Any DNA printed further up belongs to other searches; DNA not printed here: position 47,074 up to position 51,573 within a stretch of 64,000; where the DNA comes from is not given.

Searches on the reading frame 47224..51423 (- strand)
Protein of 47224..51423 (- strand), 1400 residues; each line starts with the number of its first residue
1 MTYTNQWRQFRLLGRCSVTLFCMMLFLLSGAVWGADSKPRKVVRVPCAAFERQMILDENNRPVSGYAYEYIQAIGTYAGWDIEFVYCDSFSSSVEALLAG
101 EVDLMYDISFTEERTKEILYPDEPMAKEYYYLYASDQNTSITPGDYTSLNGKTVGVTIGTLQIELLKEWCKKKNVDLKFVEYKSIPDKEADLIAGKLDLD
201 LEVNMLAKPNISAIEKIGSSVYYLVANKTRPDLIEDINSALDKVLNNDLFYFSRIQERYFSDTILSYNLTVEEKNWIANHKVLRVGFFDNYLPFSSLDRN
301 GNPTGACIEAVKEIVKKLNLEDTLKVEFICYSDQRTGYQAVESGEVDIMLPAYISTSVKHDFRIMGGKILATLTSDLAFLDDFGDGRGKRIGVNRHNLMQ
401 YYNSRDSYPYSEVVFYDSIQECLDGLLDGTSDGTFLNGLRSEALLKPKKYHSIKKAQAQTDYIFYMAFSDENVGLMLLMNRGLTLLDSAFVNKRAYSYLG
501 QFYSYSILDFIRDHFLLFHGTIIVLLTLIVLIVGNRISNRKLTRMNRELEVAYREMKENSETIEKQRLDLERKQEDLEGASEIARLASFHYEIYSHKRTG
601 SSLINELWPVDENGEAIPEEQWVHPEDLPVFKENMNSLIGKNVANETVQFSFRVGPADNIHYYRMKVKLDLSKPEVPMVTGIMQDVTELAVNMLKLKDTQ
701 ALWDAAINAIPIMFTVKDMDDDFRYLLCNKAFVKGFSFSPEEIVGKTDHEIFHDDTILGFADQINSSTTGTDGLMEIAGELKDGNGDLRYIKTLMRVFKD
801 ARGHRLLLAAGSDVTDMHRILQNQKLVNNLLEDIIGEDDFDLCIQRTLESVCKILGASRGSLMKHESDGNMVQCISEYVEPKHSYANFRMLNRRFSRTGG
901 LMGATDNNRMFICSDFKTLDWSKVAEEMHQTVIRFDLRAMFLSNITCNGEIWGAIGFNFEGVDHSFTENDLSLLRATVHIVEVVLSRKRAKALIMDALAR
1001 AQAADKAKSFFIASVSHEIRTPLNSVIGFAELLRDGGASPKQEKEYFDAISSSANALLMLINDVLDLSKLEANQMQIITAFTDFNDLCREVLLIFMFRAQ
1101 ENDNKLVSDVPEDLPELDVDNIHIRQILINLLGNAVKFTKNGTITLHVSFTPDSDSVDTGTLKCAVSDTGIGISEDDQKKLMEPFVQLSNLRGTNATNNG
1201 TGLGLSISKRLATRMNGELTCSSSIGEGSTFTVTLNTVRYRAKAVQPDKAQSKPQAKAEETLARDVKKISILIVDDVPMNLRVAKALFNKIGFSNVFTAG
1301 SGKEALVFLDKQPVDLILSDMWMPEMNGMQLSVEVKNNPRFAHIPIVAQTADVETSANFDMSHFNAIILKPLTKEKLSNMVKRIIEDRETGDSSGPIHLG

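Call 45: search_protein_families(library=pfam, proteins=[window:47224-51423:-], max_evalue=0.001)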
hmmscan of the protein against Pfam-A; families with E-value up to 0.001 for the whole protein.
window:47224-51423:- (1400 aa): 8 families
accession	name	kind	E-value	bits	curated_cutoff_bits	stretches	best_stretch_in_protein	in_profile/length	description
PF02518.31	HATPase_c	-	7.4e-26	91.2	26.4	1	1120-1236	2-108/111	Histidine kinase-, DNA gyrase B-, and HSP90-like ATPase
PF00497.25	SBP_bac_3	-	6.9e-23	81.3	26.4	2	57-261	16-131/132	Bacterial extracellular solute-binding proteins, family 3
PF00512.31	HisKA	-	1.2e-20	73.7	26.9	1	1007-1072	1-65/66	His Kinase A (phospho-acceptor) domain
PF00072.30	Response_reg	-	1e-18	67.9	30.2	1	1271-1381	1-110/111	Response regulator receiver domain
PF08448.16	PAS_4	-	1.5e-08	35.3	23.1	1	708-818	2-109/110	PAS fold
PF01590.32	GAF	-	4.3e-06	27.7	22.4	1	841-984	3-132/133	GAF domain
PF13185.12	GAF_2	-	6.6e-05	23.6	28.6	1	843-985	7-135/136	GAF domain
PF13426.13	PAS_9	-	0.00028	21.6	27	0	716-816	6-103/103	PAS domain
